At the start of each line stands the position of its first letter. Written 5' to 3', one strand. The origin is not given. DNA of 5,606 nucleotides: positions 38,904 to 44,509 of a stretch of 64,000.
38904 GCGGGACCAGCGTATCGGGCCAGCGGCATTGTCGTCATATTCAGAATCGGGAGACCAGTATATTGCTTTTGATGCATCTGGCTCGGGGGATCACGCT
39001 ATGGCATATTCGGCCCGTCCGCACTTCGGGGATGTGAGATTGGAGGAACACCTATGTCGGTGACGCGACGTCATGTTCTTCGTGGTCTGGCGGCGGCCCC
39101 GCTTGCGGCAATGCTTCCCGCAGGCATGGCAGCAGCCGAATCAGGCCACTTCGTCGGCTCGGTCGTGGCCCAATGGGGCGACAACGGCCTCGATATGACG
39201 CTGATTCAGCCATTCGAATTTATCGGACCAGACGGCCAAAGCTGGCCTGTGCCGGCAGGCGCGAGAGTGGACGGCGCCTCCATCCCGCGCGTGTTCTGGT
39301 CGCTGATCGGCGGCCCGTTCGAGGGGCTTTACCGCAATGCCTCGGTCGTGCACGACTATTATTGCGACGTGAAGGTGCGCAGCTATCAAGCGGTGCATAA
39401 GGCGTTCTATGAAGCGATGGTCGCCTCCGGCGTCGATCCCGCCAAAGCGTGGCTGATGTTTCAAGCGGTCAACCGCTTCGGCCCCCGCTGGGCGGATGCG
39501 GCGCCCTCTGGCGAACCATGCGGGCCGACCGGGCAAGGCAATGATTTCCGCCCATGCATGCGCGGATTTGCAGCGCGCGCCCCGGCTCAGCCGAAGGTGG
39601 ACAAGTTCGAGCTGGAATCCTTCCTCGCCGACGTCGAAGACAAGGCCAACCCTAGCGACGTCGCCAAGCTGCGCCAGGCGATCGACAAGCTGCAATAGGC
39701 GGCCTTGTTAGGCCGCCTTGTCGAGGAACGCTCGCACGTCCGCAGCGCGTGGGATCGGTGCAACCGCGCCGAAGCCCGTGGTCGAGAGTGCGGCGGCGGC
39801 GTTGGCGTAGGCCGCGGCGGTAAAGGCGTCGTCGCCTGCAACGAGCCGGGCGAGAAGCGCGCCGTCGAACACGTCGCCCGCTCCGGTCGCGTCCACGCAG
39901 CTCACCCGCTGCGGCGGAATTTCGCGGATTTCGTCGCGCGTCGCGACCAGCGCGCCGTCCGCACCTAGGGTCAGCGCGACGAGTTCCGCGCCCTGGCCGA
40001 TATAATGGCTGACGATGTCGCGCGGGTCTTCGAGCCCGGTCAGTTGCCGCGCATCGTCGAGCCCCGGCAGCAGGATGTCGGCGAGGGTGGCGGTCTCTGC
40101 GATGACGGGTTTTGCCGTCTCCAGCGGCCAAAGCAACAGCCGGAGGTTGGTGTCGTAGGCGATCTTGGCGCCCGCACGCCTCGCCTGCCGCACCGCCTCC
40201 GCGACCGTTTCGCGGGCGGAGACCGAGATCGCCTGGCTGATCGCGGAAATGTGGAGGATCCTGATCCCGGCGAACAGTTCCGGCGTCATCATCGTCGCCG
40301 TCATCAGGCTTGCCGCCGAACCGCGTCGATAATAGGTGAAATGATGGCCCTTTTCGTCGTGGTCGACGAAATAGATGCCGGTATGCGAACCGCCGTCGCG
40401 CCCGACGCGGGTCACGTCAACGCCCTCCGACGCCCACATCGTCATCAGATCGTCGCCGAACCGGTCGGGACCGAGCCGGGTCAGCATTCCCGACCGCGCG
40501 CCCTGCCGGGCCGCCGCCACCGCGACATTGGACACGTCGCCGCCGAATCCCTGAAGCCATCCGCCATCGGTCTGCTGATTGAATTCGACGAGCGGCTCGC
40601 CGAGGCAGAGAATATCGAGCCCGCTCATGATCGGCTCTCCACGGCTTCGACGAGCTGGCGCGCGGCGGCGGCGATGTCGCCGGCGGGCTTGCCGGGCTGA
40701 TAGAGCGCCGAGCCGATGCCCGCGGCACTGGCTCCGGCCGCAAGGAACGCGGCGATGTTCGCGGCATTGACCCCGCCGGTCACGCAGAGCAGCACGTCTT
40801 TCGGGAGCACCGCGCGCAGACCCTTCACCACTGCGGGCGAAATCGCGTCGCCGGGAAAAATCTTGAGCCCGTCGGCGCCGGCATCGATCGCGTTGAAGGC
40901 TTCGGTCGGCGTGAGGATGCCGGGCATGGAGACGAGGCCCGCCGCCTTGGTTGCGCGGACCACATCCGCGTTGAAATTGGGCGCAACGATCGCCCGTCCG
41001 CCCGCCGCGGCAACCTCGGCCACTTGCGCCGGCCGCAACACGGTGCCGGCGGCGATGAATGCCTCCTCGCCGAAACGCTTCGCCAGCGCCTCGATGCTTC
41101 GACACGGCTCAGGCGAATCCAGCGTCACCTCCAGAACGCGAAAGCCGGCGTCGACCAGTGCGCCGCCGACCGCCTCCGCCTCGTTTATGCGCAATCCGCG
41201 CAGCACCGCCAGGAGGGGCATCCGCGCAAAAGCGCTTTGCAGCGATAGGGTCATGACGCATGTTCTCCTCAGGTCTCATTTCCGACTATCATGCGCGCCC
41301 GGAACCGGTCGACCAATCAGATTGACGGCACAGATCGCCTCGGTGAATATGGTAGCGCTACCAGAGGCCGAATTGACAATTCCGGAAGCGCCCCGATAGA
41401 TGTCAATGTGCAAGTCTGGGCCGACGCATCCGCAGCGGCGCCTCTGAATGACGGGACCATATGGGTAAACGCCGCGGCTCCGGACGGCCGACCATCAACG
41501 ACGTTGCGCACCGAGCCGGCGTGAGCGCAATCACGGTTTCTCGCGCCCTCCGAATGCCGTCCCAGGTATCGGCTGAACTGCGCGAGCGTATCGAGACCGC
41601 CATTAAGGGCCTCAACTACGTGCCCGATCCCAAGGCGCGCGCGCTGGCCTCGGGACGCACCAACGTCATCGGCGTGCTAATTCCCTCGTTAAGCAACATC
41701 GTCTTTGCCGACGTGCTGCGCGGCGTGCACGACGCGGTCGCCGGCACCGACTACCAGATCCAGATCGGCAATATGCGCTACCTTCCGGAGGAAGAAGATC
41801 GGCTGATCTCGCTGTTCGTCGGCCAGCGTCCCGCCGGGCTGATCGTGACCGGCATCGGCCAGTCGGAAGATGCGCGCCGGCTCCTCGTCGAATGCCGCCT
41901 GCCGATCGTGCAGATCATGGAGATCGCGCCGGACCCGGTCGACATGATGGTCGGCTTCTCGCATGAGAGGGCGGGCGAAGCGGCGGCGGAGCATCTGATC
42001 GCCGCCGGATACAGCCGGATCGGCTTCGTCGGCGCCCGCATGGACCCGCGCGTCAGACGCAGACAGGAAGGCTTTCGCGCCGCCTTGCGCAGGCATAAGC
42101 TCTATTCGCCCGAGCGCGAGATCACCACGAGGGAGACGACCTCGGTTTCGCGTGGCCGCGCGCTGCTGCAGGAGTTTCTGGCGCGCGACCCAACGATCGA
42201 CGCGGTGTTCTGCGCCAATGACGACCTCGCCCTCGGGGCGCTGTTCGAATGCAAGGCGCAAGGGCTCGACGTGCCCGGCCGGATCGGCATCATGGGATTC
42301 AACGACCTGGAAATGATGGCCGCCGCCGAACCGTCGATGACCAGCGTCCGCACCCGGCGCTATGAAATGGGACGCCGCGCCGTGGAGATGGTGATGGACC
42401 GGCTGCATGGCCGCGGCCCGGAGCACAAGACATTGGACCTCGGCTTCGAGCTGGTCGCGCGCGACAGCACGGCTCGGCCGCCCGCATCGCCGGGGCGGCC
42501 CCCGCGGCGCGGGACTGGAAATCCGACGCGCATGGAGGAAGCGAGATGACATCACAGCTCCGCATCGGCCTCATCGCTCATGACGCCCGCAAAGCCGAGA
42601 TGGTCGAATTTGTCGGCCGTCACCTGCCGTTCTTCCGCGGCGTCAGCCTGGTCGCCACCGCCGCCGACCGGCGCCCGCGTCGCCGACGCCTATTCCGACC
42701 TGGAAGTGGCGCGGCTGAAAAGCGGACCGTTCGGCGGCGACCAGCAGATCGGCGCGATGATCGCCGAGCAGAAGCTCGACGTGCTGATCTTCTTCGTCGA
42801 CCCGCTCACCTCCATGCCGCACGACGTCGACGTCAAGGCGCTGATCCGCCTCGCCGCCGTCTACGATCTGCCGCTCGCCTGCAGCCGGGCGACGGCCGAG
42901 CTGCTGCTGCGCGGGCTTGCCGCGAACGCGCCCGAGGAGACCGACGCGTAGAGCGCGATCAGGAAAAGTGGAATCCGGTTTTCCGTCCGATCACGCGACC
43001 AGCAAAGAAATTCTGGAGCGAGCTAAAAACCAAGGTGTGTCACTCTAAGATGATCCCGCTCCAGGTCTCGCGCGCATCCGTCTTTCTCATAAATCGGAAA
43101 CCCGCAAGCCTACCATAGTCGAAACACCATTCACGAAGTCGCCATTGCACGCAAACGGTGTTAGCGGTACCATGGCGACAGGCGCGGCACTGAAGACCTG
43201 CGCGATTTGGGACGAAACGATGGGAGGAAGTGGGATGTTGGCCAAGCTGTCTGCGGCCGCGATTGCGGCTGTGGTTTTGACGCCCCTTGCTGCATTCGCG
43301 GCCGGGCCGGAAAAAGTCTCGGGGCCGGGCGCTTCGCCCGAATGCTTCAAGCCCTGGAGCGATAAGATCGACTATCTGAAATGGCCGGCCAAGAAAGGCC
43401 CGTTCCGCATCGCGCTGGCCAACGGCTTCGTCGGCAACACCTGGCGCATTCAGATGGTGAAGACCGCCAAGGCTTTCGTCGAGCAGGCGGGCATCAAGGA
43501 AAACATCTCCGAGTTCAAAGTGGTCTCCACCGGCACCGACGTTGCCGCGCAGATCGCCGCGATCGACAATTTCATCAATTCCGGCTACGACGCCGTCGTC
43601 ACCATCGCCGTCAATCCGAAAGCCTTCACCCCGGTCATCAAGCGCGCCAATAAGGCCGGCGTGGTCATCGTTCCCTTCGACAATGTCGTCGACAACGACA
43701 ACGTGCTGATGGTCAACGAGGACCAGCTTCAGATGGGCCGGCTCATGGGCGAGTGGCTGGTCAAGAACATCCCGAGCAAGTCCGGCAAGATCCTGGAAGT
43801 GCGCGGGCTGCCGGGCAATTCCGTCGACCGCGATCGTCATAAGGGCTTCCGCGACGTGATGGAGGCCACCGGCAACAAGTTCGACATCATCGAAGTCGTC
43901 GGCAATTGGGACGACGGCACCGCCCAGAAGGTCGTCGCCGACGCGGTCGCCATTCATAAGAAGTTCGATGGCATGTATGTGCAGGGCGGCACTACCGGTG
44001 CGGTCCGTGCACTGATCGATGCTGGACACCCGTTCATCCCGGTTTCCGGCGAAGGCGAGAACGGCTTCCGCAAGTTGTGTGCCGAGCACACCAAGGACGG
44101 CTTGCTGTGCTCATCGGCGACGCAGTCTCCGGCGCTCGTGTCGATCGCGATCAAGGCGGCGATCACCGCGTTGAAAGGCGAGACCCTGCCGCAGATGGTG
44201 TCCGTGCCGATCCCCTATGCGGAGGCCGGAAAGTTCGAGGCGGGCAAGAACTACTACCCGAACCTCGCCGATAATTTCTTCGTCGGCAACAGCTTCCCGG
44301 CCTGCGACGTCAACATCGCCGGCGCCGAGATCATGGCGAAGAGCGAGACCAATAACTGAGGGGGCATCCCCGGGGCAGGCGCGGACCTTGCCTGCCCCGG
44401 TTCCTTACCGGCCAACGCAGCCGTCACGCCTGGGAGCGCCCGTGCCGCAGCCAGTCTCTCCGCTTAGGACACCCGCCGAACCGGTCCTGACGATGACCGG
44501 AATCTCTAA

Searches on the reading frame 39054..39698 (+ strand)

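Call 46: search_protein_families(library=pfam, proteins=[window:39054-39698:+], max_evalue=0.00001)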
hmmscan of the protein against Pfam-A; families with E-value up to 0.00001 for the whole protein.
window:39054-39698:+ (214 aa): 1 family
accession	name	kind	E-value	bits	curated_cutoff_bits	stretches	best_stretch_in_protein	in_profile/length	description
PF07087.16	DUF1353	-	4.5e-24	84.3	22.5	1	48-139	1-91/91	Protein of unknown function (DUF1353)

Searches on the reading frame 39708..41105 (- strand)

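Call 46: search_protein_families(library=pfam, proteins=[window:39708-41105:-], max_evalue=0.00001)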
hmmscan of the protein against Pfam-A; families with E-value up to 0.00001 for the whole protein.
window:39708-41105:- (465 aa): 1 family
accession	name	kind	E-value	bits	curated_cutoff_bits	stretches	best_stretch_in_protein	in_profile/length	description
PF00294.29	PfkB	-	1.2e-51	176.3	25.8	1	182-452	30-300/302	pfkB family carbohydrate kinase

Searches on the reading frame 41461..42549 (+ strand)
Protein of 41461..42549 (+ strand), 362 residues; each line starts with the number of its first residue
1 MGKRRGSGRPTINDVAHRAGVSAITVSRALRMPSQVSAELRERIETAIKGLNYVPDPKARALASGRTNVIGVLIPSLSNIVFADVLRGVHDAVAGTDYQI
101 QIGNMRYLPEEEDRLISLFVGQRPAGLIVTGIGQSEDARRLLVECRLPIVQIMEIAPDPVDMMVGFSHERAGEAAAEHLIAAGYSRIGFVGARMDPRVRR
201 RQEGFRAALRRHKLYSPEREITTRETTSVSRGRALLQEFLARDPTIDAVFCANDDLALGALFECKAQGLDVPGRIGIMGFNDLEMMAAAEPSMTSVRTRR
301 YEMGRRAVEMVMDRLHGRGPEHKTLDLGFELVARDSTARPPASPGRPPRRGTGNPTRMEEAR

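Call 46: search_protein_families(library=pfam, proteins=[window:41461-42549:+], max_evalue=0.00001)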
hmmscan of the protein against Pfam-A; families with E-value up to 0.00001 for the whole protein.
window:41461-42549:+ (362 aa): 4 families
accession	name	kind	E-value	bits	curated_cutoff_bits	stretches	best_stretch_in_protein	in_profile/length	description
PF13377.12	Peripla_BP_3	-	2.1e-34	119.4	26.5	1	176-337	1-167/167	Periplasmic binding protein-like domain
PF00532.27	Peripla_BP_1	-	2.9e-26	93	22.2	1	68-315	2-261/281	Periplasmic binding proteins and sugar binding domain of LacI family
PF00356.27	LacI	-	3.2e-17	62.5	27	1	11-56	1-46/46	Bacterial regulatory proteins, lacI family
PF13407.12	Peripla_BP_4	-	4.3e-15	56.4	35.1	1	70-317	1-256/258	Periplasmic binding protein domain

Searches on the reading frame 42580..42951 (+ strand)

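Call 46: search_protein_families(library=pfam, proteins=[window:42580-42951:+], max_evalue=0.00001)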
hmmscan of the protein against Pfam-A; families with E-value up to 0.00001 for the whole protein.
window:42580-42951:+ (123 aa): 1 family
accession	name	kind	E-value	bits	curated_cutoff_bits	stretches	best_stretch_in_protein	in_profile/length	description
PF02142.27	MGS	-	1.2e-08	35.4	24.1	1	43-100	37-93/94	MGS-like domain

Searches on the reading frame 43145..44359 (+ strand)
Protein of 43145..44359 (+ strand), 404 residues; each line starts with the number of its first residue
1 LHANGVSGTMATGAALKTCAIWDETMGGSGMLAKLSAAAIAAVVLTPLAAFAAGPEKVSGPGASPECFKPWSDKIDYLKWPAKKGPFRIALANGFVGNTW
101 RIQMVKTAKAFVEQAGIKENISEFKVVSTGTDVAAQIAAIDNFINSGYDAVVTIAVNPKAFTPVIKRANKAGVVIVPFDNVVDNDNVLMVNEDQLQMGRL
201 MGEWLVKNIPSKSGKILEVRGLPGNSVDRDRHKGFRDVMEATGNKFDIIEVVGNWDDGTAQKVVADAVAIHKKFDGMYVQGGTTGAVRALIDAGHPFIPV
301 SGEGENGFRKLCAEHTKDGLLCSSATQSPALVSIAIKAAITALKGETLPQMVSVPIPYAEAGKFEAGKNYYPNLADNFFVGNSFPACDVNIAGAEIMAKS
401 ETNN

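Call 46: search_protein_families(library=pfam, proteins=[window:43145-44359:+], max_evalue=0.00001)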
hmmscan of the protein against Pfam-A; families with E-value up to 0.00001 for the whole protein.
window:43145-44359:+ (404 aa): 2 families
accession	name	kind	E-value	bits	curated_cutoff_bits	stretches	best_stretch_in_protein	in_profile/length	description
PF13407.12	Peripla_BP_4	-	1e-46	160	35.1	1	89-346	1-257/258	Periplasmic binding protein domain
PF00532.27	Peripla_BP_1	-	1.4e-07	31.7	22.2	1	111-261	22-169/281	Periplasmic binding proteins and sugar binding domain of LacI family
